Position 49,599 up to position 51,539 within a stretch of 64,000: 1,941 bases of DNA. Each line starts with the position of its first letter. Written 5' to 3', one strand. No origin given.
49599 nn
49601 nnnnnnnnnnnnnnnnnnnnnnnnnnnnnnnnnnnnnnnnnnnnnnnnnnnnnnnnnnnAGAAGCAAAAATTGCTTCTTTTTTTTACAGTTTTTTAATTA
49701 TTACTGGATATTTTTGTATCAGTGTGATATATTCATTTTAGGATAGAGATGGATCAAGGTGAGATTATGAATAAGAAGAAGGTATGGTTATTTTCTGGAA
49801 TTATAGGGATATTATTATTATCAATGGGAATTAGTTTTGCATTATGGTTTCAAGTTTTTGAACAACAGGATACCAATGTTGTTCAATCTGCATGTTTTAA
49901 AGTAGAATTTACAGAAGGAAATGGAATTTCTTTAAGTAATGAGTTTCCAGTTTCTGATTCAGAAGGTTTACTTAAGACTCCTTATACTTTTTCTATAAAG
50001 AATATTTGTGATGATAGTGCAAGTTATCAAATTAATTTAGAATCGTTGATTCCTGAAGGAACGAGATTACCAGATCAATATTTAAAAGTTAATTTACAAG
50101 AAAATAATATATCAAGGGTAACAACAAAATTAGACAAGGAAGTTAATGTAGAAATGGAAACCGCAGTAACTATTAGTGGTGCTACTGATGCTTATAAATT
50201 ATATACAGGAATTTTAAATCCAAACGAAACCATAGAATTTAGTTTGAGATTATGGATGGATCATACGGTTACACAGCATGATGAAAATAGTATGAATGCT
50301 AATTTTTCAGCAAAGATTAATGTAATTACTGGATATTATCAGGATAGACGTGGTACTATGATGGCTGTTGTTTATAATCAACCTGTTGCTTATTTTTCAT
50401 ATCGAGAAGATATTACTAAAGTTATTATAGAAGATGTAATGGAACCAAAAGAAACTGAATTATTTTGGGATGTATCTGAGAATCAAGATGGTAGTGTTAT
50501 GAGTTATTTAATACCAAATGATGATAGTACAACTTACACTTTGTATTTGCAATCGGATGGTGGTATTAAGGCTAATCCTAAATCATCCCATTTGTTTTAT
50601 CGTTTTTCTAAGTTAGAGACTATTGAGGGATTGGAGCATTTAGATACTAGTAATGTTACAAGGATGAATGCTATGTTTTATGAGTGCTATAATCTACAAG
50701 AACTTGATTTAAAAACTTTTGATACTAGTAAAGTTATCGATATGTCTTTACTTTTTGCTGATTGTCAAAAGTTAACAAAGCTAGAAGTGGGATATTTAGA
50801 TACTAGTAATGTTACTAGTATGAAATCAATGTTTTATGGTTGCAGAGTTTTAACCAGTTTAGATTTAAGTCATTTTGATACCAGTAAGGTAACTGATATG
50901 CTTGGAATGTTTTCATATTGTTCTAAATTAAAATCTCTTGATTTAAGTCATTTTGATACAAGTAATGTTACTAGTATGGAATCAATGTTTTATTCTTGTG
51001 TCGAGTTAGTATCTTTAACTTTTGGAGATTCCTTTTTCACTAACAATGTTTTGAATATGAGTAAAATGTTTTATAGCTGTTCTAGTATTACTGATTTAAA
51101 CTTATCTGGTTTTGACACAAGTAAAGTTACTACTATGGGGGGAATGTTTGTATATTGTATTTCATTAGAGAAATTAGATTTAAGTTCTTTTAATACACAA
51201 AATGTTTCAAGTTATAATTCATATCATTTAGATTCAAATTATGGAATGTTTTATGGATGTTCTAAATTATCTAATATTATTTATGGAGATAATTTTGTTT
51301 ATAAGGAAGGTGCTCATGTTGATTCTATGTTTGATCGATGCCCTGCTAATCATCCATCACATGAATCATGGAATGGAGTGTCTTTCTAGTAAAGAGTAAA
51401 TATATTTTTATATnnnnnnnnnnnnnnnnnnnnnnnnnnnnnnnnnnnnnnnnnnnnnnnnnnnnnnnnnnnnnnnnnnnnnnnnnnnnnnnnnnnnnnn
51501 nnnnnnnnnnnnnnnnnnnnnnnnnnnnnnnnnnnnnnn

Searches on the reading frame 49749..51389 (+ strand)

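Call 73: search_protein_families(library=pfam, proteins=[window:49749-51389:+], max_evalue=0.01)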
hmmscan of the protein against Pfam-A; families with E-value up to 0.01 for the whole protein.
window:49749-51389:+ (546 aa): 4 families
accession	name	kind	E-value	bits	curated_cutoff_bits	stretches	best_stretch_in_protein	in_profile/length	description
PF03382.20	DUF285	-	2.1e-46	157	25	3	347-419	17-87/120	Mycoplasma protein of unknown function, DUF285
PF13855.12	LRR_8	-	6.8e-05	23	27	0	359-401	18-58/61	Leucine rich repeat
PF24758.1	LRR_At5g56370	-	0.00076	19.6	27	1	315-418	12-113/227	FBD-associated F-box protein At5g56370, LRR repeats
PF12799.13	LRR_4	-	0.0071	17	27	0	368-404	3-39/44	Leucine Rich repeats (2 copies)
